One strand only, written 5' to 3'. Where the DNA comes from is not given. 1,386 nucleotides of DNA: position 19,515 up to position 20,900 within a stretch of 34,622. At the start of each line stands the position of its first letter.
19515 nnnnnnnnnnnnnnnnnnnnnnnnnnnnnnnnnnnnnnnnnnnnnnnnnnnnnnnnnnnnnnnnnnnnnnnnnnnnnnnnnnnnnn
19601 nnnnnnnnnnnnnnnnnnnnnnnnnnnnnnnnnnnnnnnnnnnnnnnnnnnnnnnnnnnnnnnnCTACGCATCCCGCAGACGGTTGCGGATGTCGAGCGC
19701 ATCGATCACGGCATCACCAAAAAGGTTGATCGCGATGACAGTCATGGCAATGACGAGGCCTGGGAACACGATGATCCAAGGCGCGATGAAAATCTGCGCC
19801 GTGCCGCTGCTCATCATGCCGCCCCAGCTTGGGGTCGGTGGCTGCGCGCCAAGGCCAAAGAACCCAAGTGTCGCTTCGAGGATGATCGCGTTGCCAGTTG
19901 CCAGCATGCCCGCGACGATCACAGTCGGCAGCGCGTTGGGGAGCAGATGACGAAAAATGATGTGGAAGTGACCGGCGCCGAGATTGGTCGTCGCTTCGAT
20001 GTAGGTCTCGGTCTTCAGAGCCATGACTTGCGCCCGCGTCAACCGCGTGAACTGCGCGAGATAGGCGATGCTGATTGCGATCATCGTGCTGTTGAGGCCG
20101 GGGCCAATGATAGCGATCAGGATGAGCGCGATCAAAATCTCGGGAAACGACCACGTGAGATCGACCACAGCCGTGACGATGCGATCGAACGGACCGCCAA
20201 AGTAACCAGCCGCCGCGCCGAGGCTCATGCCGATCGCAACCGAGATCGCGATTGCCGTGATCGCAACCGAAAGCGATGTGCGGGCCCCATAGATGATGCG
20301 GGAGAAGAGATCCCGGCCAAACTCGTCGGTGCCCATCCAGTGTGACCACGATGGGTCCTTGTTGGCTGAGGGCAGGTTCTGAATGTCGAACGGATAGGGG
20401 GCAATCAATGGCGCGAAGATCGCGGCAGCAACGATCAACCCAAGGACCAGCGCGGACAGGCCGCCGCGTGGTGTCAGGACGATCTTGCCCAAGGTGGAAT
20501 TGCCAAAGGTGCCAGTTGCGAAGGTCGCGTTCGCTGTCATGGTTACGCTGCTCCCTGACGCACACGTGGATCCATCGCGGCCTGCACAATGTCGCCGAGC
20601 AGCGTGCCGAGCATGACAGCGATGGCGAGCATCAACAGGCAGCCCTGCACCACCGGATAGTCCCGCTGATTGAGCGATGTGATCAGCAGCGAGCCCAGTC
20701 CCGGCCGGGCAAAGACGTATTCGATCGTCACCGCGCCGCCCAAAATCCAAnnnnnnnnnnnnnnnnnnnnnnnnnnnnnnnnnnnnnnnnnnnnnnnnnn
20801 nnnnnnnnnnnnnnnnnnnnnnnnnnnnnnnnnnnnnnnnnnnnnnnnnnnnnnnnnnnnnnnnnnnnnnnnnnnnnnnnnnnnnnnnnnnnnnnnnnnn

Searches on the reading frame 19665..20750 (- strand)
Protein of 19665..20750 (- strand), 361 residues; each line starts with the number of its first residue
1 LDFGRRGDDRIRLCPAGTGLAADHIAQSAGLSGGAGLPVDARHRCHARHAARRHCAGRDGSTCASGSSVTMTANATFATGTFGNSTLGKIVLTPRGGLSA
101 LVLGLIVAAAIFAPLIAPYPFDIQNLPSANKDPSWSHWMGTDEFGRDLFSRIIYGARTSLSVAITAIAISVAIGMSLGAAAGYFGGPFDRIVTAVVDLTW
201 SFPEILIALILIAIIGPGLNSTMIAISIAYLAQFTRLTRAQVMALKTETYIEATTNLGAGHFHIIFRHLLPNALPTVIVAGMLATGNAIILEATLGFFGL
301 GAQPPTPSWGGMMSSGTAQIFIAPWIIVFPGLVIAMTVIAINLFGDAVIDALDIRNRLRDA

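Call 75: search_protein_families(library=pfam, proteins=[window:19665-20750:-], max_evalue=0.001)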
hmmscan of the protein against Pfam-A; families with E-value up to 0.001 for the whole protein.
window:19665-20750:- (361 aa): 2 families
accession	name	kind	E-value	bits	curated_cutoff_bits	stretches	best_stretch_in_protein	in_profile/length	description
PF00528.27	BPD_transp_1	-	1e-27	97.5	26.4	1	174-355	1-181/184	Binding-protein-dependent transport system inner membrane component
PF12911.12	OppC_N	-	8.7e-06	26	23.9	1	99-133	19-53/53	N-terminal TM domain of oligopeptide transport permease C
